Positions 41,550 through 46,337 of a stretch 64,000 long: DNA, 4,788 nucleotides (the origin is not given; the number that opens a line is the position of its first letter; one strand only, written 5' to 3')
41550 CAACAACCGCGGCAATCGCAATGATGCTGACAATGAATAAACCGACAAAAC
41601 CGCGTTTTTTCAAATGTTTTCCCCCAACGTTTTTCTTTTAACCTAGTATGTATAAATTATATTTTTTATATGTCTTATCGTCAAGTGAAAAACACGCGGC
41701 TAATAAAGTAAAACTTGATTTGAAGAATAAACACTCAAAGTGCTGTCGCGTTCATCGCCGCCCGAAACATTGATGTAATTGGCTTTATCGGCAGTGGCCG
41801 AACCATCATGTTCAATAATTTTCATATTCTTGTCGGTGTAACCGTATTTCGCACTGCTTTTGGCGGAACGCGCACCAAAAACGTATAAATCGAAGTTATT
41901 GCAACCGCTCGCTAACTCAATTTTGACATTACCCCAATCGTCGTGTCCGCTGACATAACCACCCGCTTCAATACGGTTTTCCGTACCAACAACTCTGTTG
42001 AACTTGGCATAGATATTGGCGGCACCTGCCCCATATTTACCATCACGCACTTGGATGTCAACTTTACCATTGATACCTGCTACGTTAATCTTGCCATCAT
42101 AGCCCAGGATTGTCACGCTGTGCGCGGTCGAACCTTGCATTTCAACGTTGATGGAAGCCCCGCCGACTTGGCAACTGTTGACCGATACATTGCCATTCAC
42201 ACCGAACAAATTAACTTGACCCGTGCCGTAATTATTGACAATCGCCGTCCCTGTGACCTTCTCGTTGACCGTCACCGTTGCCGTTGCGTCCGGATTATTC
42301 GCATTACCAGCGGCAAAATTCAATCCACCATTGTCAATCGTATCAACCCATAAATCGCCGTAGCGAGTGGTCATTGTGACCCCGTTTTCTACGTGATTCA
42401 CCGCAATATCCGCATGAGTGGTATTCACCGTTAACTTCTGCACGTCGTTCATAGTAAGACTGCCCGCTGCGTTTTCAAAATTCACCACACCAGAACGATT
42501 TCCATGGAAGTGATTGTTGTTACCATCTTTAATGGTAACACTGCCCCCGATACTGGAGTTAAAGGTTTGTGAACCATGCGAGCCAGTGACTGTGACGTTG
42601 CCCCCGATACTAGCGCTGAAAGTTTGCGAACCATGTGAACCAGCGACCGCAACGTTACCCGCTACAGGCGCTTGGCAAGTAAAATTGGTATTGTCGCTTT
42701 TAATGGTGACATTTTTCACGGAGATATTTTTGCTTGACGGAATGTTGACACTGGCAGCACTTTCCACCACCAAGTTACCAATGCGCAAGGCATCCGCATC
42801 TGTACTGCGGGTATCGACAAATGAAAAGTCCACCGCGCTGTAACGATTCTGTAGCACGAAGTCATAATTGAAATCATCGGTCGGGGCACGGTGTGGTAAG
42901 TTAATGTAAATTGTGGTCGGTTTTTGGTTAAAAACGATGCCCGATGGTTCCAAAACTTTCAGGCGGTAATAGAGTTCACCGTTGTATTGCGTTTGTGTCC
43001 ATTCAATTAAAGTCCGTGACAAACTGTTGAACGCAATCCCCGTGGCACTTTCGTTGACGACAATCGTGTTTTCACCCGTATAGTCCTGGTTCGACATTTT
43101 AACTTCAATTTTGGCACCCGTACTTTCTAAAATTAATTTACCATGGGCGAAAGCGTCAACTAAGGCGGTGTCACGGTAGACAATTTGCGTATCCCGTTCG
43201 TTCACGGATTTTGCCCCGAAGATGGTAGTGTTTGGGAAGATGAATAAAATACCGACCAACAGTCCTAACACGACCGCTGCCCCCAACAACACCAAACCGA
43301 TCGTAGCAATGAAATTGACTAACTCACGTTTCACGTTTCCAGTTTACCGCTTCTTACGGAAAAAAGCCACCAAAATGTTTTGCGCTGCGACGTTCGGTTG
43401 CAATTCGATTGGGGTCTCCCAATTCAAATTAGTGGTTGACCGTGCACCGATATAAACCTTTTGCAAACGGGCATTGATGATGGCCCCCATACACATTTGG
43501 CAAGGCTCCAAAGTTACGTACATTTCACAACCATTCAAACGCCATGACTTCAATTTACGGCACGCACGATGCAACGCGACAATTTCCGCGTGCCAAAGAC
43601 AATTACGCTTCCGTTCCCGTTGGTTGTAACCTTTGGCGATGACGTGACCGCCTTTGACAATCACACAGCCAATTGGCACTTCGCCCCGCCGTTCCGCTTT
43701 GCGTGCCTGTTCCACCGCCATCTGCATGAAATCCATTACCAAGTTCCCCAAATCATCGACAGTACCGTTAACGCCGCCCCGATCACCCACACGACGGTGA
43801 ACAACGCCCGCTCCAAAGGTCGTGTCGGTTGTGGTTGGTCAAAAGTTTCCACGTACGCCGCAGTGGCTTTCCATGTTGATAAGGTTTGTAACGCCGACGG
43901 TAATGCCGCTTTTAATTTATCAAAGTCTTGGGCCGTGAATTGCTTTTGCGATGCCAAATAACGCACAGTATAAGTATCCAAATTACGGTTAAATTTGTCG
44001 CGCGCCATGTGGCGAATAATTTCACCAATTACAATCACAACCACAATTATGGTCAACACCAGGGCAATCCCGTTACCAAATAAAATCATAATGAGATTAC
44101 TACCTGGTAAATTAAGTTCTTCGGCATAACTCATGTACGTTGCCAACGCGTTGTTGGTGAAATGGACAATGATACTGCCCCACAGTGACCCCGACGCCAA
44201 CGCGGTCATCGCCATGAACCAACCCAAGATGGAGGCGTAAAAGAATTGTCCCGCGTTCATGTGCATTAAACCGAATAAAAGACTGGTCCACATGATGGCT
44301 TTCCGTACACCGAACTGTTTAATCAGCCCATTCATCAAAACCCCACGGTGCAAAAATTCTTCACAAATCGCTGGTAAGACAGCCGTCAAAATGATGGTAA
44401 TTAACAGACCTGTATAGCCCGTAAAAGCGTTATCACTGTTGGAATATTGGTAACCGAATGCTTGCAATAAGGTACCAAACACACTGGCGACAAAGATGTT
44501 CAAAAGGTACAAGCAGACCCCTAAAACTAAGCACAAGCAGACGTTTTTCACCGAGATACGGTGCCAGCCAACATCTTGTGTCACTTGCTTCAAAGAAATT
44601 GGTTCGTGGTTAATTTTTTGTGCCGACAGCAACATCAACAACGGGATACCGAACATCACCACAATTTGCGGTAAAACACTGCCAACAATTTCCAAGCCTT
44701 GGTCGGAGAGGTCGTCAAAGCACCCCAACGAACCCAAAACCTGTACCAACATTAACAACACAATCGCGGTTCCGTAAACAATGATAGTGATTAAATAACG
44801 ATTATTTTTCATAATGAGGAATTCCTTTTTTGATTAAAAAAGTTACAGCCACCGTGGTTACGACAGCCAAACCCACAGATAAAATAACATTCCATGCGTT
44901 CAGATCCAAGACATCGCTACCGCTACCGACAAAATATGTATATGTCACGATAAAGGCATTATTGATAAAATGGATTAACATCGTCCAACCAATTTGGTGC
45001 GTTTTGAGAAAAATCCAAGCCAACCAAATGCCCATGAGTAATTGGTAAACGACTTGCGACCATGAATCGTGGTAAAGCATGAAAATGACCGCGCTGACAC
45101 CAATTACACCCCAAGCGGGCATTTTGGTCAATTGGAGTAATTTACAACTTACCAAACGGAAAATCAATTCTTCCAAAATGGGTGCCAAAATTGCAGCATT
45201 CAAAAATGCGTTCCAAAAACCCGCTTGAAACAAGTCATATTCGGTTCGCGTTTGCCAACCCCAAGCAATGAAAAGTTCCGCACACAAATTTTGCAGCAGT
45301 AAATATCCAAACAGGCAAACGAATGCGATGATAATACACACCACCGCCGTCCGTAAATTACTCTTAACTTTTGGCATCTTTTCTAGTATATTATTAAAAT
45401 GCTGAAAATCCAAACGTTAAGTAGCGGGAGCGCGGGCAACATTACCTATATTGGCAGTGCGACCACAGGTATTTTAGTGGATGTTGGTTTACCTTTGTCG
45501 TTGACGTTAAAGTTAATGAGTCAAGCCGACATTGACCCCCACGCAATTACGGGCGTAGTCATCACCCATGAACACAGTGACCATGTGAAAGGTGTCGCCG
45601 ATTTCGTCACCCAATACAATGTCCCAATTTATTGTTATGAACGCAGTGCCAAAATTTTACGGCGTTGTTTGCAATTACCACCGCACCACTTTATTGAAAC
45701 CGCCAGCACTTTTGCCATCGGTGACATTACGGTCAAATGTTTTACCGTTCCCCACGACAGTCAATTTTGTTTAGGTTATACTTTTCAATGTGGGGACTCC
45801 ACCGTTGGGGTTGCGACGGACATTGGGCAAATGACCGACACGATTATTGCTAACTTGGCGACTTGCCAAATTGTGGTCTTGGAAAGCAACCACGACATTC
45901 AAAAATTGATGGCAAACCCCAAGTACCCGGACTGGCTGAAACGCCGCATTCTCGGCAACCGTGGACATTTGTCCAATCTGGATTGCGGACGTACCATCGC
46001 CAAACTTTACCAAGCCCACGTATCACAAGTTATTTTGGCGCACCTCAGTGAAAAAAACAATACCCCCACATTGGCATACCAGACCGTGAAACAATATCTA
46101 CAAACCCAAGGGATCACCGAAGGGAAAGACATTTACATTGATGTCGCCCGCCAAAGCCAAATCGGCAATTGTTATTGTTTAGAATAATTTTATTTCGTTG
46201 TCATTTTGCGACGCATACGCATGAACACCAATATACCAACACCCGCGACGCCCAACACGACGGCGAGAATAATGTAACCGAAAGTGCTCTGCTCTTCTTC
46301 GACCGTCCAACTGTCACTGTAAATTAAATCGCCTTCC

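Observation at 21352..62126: Megaprotein locus with an orphan VirD4/TraG-type coupling ATPase: candidate undescribed envelope or cell-contact system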

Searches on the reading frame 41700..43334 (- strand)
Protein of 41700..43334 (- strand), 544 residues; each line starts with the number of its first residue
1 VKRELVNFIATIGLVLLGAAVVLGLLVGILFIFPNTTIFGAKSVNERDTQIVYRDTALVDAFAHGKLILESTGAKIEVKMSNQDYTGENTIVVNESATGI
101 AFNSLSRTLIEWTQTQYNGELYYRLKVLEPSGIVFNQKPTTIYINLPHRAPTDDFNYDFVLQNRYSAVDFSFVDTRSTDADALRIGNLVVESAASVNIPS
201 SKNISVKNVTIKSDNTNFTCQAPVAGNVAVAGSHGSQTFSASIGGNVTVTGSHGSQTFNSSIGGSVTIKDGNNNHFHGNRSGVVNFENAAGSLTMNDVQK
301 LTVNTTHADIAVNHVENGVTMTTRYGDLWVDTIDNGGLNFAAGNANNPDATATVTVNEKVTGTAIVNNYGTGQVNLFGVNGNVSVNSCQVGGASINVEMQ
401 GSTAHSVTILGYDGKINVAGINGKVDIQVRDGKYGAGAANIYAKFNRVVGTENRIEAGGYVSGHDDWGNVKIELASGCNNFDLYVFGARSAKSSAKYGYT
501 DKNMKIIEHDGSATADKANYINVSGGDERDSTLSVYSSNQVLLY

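Call 3: search_protein_families(library=pfam, proteins=[window:41700-43334:-], max_evalue=0.01)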
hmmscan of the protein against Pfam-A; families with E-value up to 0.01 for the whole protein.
window:41700-43334:- (544 aa): 0 families

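Call 36: search_protein_families(library=ncbifam, proteins=[window:41700-43334:-], max_evalue=0.01)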
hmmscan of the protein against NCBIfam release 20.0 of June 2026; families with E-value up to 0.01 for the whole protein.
window:41700-43334:- (544 aa): 0 families

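Call 82: predict_structure(protein=window:41703-43334:-)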
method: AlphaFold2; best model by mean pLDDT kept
length: 544 residues; sequences in the alignment: 1
mean_pLDDT: 59.4   pTM: 0.61
mean pLDDT of the five models: 59.4, 56.8, 51.8, 50.3, 47.7
residues with pLDDT >= 90: 20; 70-90: 193; 50-70: 106; < 50: 225
segments of 3 or more residues with pLDDT < 50: 34-73, 82-139, 147-151, 388-391, 402-404, 428-442, 446-471, 475-544
pLDDT, mean of each block of 10 residues (from residue 1): 81 85 75 45 31 39 41 52 43 35 31 34 35 36 51 62 63 59 76 80 83 83 90 82 89 79 85 67 80 83 85 90 85 85 69 82 77 75 62 60 52 55 49 39 48 40 39 47 40 29 30 33 35 36 36
secondary structure, 60 per line:
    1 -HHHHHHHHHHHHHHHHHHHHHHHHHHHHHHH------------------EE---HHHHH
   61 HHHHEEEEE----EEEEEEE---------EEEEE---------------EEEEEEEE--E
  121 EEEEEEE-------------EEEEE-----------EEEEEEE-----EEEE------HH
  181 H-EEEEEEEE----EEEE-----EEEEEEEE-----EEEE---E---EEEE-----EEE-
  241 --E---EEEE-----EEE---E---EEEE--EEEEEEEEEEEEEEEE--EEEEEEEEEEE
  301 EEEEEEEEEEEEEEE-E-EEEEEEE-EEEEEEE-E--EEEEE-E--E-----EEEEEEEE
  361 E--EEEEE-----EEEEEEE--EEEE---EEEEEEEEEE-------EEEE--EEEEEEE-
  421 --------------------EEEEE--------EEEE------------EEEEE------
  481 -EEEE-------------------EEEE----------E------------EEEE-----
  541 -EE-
elements in order: H2-32 H56-64 E65-69 E74-80 E90-94 E110-117 E120-127 E141-145 E157-163 E169-172 E183-190 E195-198 E204-211 E217-220 E228-231 E237-239 E247-250 E256-258 E266-269 E272-287 E290-315 E319-325 E327-333 E338-342 E353-361 E364-368 E374-380 E383-386 E390-399 E407-410 E413-419 E441-445 E454-457 E470-474 E482-485 E505-508 E532-535

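Call 84: fold_search(model_id=the predicted structure, library=pdb)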
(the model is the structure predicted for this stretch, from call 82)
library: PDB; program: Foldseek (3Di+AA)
matches with E <= 10: 32; with E <= 0.001: 0
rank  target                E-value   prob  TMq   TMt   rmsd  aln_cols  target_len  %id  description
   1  6n2c_B                2.0e+00  0.02  0.10  0.12  15.4       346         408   12  The Crystal Structure of Caldicellulosiruptor hydrothermalis Tapirin C-terminal domain (released 2018-12-19)
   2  4qrk                  2.1e+00  0.03  0.10  0.18  16.2       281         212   10  Crystal structure of a putative cell adhesion protein (CLOSPO_03726) from Clostridium sporogenes ATCC 15579 at 1.95 A re (released 2014-07-23)
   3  4pex_A                2.7e+00  0.04  0.14  0.14  20.3       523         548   10  Structure of the E502A variant of sacteLam55A from Streptomyces sp. SirexAA-E in complex with glucose (released 2015-03-18)
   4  3p4g_A                3.0e+00  0.08  0.18  0.28  12.3       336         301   14  X-ray crystal structure of a hyperactive, Ca2+-dependent, beta-helical antifreeze protein from an Antarctic bacterium (released 2011-04-27)
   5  3h9n                  3.0e+00  0.06  0.07  0.16  10.0        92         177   14  Crystal structure of the ribosome maturation factor rimm (hi0203) from h.influenzae. northeast structural genomics conso (released 2009-05-19)
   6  4pew_B                3.0e+00  0.02  0.11  0.11  20.9       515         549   10  Structure of sacteLam55A from Streptomyces sp. SirexAA-E (released 2015-03-18)
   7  2i5m                  3.6e+00  0.06  0.06  0.25  10.9        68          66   15  Crystal structure of Bacillus subtilis cold shock protein CspB variant A46K S48R (released 2007-05-22)
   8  3p4g_D                3.6e+00  0.05  0.15  0.21  13.7       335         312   11  X-ray crystal structure of a hyperactive, Ca2+-dependent, beta-helical antifreeze protein from an Antarctic bacterium (released 2011-04-27)
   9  2odl                  4.1e+00  0.03  0.17  0.21  15.2       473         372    8  Crystal structure of the HMW1 secretion domain from Haemophilus influenzae (released 2007-08-21)
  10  3lyc_A                4.5e+00  0.01  0.09  0.15  16.5       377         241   10  Crystal structure of Putative pectinase (YP_001304412.1) from Parabacteroides distasonis ATCC 8503 at 2.30 A resolutio (released 2010-03-16)
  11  9u93_A                5.0e+00  0.03  0.14  0.21  12.6       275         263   10  Cryo-EM structure of Fusobacterium nucleatum CbpF in complex with human CEACAM5 (released 2025-09-03)
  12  9rkv_M                5.0e+00  0.02  0.16  0.15  28.1       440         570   13  Agrobacterium phage 7-7-1 tail fibers (released 2025-12-10)
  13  7usl_C                5.0e+00  0.01  0.13  0.11  20.7       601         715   10  Integrin alphaM/beta2 ectodomain in complex with adenylate cyclase toxin RTX751 and M1F5 Fab (released 2022-08-17)
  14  6szz                  5.5e+00  0.05  0.06  0.25  11.0        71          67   15  Crystal structure of Cold Shock Protein B (CspB) containing the modified residue 4-F-Trp (released 2020-02-26)
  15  7wf7_B                5.5e+00  0.04  0.06  0.14  11.9       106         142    9  Cryo-EM of Sphingosine 1-phosphate receptor 1 / Gi complex bound to S1P (released 2022-01-05)
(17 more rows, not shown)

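Call 97: search_protein_families(library=padloc, proteins=[window:41700-43334:-], max_evalue=0.001)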
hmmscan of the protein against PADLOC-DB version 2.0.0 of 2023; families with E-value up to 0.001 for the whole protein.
window:41700-43334:- (544 aa): 0 families

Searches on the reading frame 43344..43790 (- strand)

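Call 3: search_protein_families(library=pfam, proteins=[window:43344-43790:-], max_evalue=0.01)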
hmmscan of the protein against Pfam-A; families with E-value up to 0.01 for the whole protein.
window:43344-43790:- (148 aa): 4 families
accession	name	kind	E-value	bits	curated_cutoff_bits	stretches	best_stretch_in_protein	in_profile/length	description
PF14437.12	MafB19-deam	-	3e-35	121.6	27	1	20-147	5-141/142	MafB19-like deaminase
PF00383.29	dCMP_cyt_deam_1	-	3e-30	104.6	25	1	20-115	6-101/102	Cytidine and deoxycytidylate deaminase zinc-binding region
PF14439.12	Bd3614-deam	-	2.4e-06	27.9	38.5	1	43-108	14-78/113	Bd3614-like deaminase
PF18772.7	APOBEC2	-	0.0043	17.5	26.8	1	52-106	39-91/175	APOBEC2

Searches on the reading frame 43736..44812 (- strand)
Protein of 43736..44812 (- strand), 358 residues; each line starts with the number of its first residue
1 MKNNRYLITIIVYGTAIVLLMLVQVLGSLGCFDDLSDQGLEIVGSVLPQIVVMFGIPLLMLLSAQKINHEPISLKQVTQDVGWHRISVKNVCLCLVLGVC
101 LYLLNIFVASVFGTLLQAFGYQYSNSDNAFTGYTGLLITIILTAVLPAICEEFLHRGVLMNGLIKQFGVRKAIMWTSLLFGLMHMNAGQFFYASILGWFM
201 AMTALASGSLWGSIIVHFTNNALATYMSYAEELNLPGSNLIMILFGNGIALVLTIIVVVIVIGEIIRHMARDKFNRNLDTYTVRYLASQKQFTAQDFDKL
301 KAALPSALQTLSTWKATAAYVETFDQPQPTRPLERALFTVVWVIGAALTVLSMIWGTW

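Call 3: search_protein_families(library=pfam, proteins=[window:43736-44812:-], max_evalue=0.01)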
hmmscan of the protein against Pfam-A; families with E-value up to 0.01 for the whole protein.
window:43736-44812:- (358 aa): 1 family
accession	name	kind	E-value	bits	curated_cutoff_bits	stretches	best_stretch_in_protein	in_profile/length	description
PF02517.21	Rce1-like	-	6.2e-20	71.7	22.4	1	136-223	4-93/93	Type II CAAX prenyl endopeptidase Rce1-like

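Call 36: search_protein_families(library=ncbifam, proteins=[window:43736-44812:-], max_evalue=0.01)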
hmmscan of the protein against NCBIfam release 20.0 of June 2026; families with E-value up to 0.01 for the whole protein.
window:43736-44812:- (358 aa): 7 families
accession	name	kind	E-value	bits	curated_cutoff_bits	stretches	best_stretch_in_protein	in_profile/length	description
NF041647.1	ABC_perm_CPBP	equivalog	7.5e-31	107.6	435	1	18-229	432-635/636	ABC transporter permease subunit/CPBP intramembrane protease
NF046050.1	CPBP_fam_MroQ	equivalog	4.8e-09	36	270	1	7-227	8-223/243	intramembrane glutamic endopeptidase MroQ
NF040589.1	CPBP_Synerg_MrtS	equivalog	4.7e-06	26.9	130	1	118-225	54-164/170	Synerg-CTERM system glutamic-type intramembrane protease MrtS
NF033192.3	CPBP_JDVT_MrtJ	equivalog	7.3e-06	26.6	75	1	144-224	6-95/98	JDVT-CTERM system glutamic-type intramembrane protease MrtJ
NF038058.1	adhes_P110_Nter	subfamily_domain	0.00024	21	80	1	242-319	8-84/201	P110/LppT family adhesin N-terminal domain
NF040914.1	Mrt_core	domain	0.00026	21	100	1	140-227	4-104/108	myxosortase family intramembrane protease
NF050068.1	Rv0804_CPBP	equivalog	0.00078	19.1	200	1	149-221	105-186/197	Rv0804 family intramembrane glutamic endopeptidase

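Call 97: search_protein_families(library=padloc, proteins=[window:43736-44812:-], max_evalue=0.001)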
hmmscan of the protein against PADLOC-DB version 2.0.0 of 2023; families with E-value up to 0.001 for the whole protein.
window:43736-44812:- (358 aa): 0 families

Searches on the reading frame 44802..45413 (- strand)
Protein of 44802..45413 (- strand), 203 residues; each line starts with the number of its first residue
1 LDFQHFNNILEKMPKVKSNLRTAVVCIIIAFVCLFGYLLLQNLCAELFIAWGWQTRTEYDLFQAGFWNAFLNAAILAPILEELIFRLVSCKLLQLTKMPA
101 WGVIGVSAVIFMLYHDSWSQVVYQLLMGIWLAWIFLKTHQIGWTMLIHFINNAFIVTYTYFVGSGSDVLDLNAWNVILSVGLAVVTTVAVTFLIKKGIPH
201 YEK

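Call 3: search_protein_families(library=pfam, proteins=[window:44802-45413:-], max_evalue=0.01)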
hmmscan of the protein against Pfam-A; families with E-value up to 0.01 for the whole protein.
window:44802-45413:- (203 aa): 1 family
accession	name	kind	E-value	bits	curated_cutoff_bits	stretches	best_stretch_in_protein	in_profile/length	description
PF02517.21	Rce1-like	-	7.5e-17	61.8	22.4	1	66-154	4-93/93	Type II CAAX prenyl endopeptidase Rce1-like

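Call 36: search_protein_families(library=ncbifam, proteins=[window:44802-45413:-], max_evalue=0.01)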
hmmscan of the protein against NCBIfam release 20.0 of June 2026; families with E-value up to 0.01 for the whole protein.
window:44802-45413:- (203 aa): 5 families
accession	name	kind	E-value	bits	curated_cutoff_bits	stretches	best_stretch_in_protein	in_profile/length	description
NF041647.1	ABC_perm_CPBP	equivalog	2.1e-16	59.8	435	1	13-160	487-635/636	ABC transporter permease subunit/CPBP intramembrane protease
NF046050.1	CPBP_fam_MroQ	equivalog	1e-07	31.6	270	1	72-161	132-226/243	intramembrane glutamic endopeptidase MroQ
NF033192.3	CPBP_JDVT_MrtJ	equivalog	2.2e-06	28.3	75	1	75-156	6-96/98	JDVT-CTERM system glutamic-type intramembrane protease MrtJ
TIGR04162.1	exo_VPEID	exception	9.5e-06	24.8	150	1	71-157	419-505/516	exosortase E/protease, VPEID-CTERM system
TIGR03008.1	pepcterm_CAAX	equivalog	0.00027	20.9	81.05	1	70-158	120-212/222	CAAX prenyl protease-related protein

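Call 97: search_protein_families(library=padloc, proteins=[window:44802-45413:-], max_evalue=0.001)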
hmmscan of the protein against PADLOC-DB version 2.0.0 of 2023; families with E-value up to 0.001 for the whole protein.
window:44802-45413:- (203 aa): 0 families

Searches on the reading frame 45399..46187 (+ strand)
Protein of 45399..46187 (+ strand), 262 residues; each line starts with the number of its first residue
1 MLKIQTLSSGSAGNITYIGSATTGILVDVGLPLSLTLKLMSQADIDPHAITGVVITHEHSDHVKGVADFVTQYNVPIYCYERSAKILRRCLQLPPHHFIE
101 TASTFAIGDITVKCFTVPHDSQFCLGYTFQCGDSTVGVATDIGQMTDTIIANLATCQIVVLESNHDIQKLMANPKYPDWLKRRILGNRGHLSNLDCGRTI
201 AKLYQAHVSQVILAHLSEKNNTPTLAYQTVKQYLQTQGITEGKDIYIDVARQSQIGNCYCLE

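Call 3: search_protein_families(library=pfam, proteins=[window:45399-46187:+], max_evalue=0.01)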
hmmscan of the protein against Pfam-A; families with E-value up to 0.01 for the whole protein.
window:45399-46187:+ (262 aa): 2 families
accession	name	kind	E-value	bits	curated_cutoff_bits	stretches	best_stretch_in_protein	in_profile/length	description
PF12706.13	Lactamase_B_2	-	4.8e-20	72.5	27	1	43-215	24-199/200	Beta-lactamase superfamily domain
PF00753.33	Lactamase_B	-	7.3e-13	49.3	22.7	1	12-91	5-85/196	Metallo-beta-lactamase superfamily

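Call 36: search_protein_families(library=ncbifam, proteins=[window:45399-46187:+], max_evalue=0.01)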
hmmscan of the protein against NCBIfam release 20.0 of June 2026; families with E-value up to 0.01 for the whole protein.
window:45399-46187:+ (262 aa): 25 families
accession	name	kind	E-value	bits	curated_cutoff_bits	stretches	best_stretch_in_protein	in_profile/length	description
TIGR02651.1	RNase_Z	equivalog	2.6e-08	33.3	292.95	1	36-135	38-153/302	ribonuclease Z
NF000801.0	PRK00055.1-3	equivalog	4.5e-08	32.5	252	1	25-134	32-157/307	ribonuclease Z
NF002553.0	PRK02113.1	equivalog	5.5e-08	32.5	386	1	48-163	65-191/252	MBL fold metallo-hydrolase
NF012229.1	bla_class_B_core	domain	3.2e-07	30.6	100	1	17-116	19-124/139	metallo-beta-lactamase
TIGR03413.1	GSH_gloB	equivalog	3.8e-07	29.7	200.8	1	38-134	35-127/248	hydroxyacylglutathione hydrolase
NF047419.1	RNase_J1_RnjA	exception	7.8e-06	24.9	820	1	48-106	58-114/549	ribonuclease J1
NF033088.2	bla_subclass_B1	equivalog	8.1e-06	25.6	200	1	17-115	35-133/217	subclass B1 metallo-beta-lactamase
NF001911.0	PRK00685.1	equivalog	5e-05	22.9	144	1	42-124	33-114/228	metal-dependent hydrolase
TIGR03307.1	PhnP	equivalog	7.9e-05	22.1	272.25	1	23-166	47-189/249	phosphonate metabolism protein PhnP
NF038231.1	MBL_Geo_Pelo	equivalog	0.0002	21.1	360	1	48-162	64-190/250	GPMC system MBL fold metallohydrolase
TIGR00649.1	MG423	subfamily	0.00021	19.8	400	1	49-92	58-102/546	RNase J family beta-CASP ribonuclease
NF000805.0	PRK00055.2-3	equivalog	0.00036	19.9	416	0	24-72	33-78/307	ribonuclease Z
NF000469.2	CAR_gen_B3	exception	0.00038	19.6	500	0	40-68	103-131/311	CAR family subclass B3 metallo-beta-lactamase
NF047975.1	blaPYX_B1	exception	0.00041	19.8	473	1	19-112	69-160/245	PYX family subclass B1 metallo-beta-lactamase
TIGR02108.2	PQQ_syn_pqqB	equivalog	0.0005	19.6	245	0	47-226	76-273/298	pyrroloquinoline quinone biosynthesis protein PqqB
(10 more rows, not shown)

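Call 97: search_protein_families(library=padloc, proteins=[window:45399-46187:+], max_evalue=0.001)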
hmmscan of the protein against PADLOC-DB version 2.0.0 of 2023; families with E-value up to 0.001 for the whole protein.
window:45399-46187:+ (262 aa): 2 families
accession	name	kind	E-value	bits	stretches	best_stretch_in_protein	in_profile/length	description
PDLC03805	RTasMBL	-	6.5e-05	20.3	1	4-73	3-71/322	DRT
PDLC03854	LmuA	-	9.5e-05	19.7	1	15-72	18-79/345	-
